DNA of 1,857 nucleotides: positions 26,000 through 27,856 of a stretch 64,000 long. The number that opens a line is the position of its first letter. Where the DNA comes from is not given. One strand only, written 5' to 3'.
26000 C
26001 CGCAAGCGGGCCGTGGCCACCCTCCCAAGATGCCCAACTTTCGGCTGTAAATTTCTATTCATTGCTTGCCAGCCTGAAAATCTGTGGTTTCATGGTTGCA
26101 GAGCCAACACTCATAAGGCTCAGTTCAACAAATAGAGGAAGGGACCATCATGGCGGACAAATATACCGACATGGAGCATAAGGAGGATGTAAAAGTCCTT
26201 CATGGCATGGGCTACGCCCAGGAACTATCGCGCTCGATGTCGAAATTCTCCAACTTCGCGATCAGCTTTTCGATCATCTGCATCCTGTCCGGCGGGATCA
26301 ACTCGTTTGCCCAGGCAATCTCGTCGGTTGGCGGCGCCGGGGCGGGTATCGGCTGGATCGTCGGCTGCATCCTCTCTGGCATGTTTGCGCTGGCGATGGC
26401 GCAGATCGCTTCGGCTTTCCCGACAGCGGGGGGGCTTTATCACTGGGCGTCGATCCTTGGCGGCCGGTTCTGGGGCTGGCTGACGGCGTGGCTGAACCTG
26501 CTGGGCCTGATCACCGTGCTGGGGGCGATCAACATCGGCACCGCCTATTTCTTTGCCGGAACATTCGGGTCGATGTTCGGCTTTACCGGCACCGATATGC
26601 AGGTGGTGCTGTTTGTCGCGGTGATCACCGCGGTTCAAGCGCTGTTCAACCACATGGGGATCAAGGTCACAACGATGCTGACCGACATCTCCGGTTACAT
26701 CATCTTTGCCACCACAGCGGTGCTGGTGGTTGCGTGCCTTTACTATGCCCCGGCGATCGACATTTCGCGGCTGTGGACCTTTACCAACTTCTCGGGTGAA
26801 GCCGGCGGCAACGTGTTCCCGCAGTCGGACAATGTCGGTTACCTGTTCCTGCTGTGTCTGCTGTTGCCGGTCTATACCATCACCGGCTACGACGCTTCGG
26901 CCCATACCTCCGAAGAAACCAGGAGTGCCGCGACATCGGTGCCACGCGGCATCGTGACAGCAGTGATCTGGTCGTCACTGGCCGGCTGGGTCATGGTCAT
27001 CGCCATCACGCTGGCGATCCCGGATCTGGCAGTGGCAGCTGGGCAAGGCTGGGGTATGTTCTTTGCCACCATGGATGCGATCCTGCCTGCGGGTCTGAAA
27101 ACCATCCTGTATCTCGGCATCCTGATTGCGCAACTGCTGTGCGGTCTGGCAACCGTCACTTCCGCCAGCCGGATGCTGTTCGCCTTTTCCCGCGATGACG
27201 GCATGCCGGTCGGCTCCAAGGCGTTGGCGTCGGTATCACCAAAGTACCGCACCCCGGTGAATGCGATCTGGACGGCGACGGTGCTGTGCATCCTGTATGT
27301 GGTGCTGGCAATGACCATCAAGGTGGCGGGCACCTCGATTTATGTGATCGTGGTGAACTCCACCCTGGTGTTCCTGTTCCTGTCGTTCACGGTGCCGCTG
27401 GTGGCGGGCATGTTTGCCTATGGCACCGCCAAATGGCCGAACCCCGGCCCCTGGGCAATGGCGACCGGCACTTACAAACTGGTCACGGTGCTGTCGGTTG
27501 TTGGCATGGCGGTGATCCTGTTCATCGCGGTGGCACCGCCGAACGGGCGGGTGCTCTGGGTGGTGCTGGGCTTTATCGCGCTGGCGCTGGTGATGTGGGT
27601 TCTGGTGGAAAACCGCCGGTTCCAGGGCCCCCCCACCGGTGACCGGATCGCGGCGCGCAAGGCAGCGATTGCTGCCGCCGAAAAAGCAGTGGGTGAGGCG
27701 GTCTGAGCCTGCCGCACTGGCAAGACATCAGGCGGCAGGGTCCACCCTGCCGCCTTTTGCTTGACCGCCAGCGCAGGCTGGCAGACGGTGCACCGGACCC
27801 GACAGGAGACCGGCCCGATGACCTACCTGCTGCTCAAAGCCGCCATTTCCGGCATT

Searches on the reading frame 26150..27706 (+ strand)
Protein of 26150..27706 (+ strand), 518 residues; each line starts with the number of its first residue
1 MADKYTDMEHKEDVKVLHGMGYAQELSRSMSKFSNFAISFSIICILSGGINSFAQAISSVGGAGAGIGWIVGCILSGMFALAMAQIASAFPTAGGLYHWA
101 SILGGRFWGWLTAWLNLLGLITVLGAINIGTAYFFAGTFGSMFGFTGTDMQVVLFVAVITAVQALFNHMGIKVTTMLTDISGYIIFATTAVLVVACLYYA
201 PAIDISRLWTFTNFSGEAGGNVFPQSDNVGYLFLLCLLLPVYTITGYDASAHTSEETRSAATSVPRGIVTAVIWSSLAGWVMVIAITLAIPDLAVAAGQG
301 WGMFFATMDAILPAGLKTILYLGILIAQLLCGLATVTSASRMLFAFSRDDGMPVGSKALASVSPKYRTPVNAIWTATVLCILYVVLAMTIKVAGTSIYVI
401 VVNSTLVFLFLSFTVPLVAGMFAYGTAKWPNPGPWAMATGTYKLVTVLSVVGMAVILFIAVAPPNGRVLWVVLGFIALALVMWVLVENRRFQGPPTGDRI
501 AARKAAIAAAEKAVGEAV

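Call 50: search_protein_families(library=pfam, proteins=[window:26150-27706:+], max_evalue=0.00001)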
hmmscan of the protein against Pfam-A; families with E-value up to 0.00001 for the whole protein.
window:26150-27706:+ (518 aa): 2 families
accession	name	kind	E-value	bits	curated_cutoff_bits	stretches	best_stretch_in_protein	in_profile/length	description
PF13520.12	AA_permease_2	-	1.5e-49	169.5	27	1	33-478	4-420/427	Amino acid permease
PF00324.27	AA_permease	-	4.5e-25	88.7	24.6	1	53-481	19-446/470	Amino acid permease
